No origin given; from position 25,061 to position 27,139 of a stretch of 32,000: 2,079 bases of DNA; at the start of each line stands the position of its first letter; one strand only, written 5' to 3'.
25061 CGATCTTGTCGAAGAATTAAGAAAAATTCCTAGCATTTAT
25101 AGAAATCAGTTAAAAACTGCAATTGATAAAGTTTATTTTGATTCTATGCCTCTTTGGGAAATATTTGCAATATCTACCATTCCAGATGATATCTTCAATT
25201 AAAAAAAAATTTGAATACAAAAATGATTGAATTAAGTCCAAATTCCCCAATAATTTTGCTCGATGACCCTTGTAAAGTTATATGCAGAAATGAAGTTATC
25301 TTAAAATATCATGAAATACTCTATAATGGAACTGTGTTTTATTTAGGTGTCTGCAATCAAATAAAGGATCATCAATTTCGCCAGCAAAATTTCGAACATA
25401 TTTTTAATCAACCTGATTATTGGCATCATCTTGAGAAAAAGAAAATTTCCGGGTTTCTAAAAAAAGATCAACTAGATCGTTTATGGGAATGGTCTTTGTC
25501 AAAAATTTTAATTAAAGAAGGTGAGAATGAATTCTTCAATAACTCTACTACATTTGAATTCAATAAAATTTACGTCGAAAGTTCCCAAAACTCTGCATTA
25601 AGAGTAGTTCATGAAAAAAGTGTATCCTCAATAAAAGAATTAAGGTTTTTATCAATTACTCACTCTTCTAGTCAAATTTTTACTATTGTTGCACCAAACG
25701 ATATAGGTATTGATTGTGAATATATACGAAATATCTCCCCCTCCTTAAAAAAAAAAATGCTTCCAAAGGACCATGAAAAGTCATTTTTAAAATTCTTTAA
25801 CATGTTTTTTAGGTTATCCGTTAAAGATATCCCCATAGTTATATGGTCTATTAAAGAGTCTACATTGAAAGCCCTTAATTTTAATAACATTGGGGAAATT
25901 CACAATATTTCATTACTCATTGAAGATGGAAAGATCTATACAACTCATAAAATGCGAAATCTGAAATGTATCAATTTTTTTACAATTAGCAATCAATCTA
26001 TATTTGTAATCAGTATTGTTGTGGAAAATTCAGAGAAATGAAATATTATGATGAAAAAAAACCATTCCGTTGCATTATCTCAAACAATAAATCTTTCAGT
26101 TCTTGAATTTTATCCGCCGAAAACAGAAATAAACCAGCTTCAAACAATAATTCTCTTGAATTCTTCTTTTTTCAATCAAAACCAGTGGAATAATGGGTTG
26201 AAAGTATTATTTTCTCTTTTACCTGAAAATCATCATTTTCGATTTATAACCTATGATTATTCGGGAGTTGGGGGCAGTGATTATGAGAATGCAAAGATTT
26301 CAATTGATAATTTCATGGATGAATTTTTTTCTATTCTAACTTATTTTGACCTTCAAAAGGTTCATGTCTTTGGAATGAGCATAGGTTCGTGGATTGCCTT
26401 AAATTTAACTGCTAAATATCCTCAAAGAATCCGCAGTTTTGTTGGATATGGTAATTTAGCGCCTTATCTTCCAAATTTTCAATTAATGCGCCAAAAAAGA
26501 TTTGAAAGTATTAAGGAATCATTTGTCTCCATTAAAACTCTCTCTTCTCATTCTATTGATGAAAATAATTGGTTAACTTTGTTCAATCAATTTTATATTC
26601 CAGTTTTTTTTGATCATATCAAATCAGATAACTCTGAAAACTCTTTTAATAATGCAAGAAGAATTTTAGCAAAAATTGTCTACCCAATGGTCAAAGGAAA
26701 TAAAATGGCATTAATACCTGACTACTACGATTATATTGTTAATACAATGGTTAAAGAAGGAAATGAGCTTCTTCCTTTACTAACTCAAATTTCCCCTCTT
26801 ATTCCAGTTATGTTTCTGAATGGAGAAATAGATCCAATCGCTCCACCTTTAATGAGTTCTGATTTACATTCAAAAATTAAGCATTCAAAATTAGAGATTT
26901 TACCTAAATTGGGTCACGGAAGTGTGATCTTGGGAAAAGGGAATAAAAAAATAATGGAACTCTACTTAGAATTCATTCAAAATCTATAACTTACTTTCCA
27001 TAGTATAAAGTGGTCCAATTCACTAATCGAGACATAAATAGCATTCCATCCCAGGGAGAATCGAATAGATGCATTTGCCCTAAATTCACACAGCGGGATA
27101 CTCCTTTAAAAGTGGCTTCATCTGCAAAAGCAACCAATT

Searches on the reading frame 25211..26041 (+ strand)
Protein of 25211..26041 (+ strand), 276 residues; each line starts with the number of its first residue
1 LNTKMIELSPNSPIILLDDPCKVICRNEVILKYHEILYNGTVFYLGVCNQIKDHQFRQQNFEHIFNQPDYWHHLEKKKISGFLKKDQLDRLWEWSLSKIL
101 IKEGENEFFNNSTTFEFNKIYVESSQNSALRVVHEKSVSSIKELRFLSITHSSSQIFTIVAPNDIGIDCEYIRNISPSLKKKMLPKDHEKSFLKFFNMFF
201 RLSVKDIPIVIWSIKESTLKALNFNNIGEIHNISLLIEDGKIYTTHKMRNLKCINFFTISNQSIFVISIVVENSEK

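Call 3: search_protein_families(library=pfam, proteins=[window:25211-26041:+], max_evalue=0.01)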
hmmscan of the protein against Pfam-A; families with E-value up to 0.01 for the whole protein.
window:25211-26041:+ (276 aa): 1 family
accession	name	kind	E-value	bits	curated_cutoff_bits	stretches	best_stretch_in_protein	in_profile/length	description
PF01648.25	ACPS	-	3.4e-05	24.3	25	1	165-246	2-87/111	4'-phosphopantetheinyl transferase superfamily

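Call 9: search_protein_families(library=ncbifam, proteins=[window:25211-26041:+], max_evalue=0.001)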
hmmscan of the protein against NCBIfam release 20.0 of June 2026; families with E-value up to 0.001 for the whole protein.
window:25211-26041:+ (276 aa): 0 families

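Call 45: search_solved_structures(query=A3, max_evalue=0.1)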
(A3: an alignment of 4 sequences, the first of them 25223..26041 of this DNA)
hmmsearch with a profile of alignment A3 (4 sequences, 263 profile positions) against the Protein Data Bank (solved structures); distinct sequences matched with E-value up to 0.1: 11.
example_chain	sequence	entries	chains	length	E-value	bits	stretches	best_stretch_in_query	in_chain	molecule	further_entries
2cg5_A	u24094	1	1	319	4.7e-06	29.4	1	89-219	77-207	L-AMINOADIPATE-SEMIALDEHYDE DEHYDROGENASE-PHOSPHOPANTETHEINYL TRANSFERASE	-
1qr0_A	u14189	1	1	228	4.7e-06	29.4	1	128-227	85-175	4'-PHOSPHOPANTETHEINYL TRANSFERASE SFP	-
2byd_A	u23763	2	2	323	4.8e-06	29.4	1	89-219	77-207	HSPC223 | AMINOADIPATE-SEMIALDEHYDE DEHYDROGENASE-PHOSPHOPANTETHEINYL TRANSFERASE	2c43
4mrt_A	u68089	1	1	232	4.9e-06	29.3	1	128-227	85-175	4'-phosphopantetheinyl transferase sfp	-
1f80_A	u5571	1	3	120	0.00012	24.7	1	73-140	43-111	HOLO-(ACYL CARRIER PROTEIN) SYNTHASE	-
1f7l_A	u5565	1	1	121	0.00029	23.5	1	73-140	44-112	HOLO-(ACYL CARRIER PROTEIN) SYNTHASE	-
1f7t_A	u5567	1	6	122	0.00029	23.5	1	73-140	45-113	HOLO-(ACYL CARRIER PROTEIN) SYNTHASE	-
3hyk_A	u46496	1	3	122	0.00055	22.6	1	73-141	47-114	Holo-[acyl-carrier-protein] synthase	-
2was_B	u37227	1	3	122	0.049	16.2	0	147-214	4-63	3-OXOACYL-[ACYL-CARRIER-PROTEIN] SYNTHASE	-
2was_A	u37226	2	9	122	0.07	15.7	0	147-214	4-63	3-OXOACYL-[ACYL-CARRIER-PROTEIN] SYNTHASE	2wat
1fte_A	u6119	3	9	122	0.074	15.6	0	74-141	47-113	ACYL CARRIER PROTEIN SYNTHASE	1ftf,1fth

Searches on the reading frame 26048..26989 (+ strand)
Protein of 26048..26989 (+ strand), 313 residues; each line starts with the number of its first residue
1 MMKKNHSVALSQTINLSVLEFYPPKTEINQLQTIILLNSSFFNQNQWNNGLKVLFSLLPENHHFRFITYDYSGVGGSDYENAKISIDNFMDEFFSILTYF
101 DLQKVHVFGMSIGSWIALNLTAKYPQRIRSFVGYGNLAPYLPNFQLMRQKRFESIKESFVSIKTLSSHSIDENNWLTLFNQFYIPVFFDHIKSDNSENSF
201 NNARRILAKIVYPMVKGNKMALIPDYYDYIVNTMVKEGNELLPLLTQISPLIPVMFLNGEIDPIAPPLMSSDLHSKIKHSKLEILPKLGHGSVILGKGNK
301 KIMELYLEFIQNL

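Call 3: search_protein_families(library=pfam, proteins=[window:26048-26989:+], max_evalue=0.01)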
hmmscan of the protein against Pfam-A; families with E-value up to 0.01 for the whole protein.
window:26048-26989:+ (313 aa): 6 families
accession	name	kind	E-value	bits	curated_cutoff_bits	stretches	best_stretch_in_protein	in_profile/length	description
PF00561.26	Abhydrolase_1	-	3.9e-18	66.4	25.8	1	54-295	19-243/245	alpha/beta hydrolase fold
PF12146.15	Hydrolase_4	-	1.8e-08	34.4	27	1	62-134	30-107/239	Serine aminopeptidase, S33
PF12697.13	Abhydrolase_6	-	6.2e-05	24.2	26.3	1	34-293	1-206/217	Alpha/beta hydrolase family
PF08386.16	Abhydrolase_4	-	0.0017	18.9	21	1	252-306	35-87/103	TAP-like protein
PF03096.20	Ndr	-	0.0034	16.6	23.3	1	84-132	80-128/283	Ndr family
PF10230.15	LIDHydrolase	-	0.0098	16.1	27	0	89-144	71-123/262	Lipid-droplet associated hydrolase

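Call 9: search_protein_families(library=ncbifam, proteins=[window:26048-26989:+], max_evalue=0.001)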
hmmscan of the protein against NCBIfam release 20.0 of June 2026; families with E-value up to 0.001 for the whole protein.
window:26048-26989:+ (313 aa): 22 families
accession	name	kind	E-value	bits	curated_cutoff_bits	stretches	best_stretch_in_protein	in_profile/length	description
NF051488.1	bifunc_PcaDC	exception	4.6e-14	52.4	390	1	61-132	36-107/375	bifunctional 3-oxoadipate enol-lactonase/4-carboxymuconolactone decarboxylase PcaDC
TIGR02427.1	protocat_pcaD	equivalog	6.3e-14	52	255.85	1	33-132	15-108/251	3-oxoadipate enol-lactonase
NF051487.1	bifunc_PcaCD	exception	2.3e-12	46.8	430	1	62-158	197-293/413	bifunctional 4-carboxymuconolactone decarboxylase/3-oxoadipate enol-lactonase PcaCD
NF050089.1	i_nPHAscl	equivalog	4.5e-12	45.6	300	1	61-131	42-112/288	intracellular short-chain-length polyhydroxyalkanoate depolymerase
TIGR03611.1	RutD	equivalog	1.8e-10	40.6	238.5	1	61-132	37-109/258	pyrimidine utilization protein D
TIGR01250.1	pro_imino_pep_2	subfamily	5e-10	39.4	167.65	1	63-294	52-273/288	proline iminopeptidase-family hydrolase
NF052610.1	macro_16_ester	equivalog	6.5e-10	38.8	420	1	66-290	54-262/281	alpha/beta fold macrolide esterase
NF011457.0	PRK14875.1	equivalog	6.4e-08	32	307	1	63-131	158-226/372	acetoin dehydrogenase dihydrolipoyllysine-residue acetyltransferase subunit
NF041759.1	mac_hydro_EstT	equivalog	8.3e-08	31.7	450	1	61-132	48-122/278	macrolide hydrolase EstT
NF033124.1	estX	equivalog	4.5e-07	29.3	600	1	66-131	54-122/280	macrolide esterase EstX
NF053693.1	esterase_mleCBF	exception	1e-06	28.4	564.5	1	66-290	54-260/279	CBF family alpha/beta fold macrolide esterase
TIGR01738.1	bioH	equivalog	1.7e-06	27.9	206.95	1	62-294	29-231/245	pimeloyl-ACP methyl ester esterase BioH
NF045948.1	ProImpepThrmp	equivalog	2.2e-06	27.4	500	1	62-311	51-288/291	proline iminopeptidase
NF045945.1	ProImpepLactob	equivalog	1e-05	25.2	400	1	58-154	50-150/293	proline iminopeptidase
NF045632.1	hydroxlase_HsaD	equivalog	3e-05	23.1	400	1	25-132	28-133/290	4,5:9,10-diseco-3-hydroxy-5,9,17-trioxoandrosta-1(10),2-diene-4-oate hydrolase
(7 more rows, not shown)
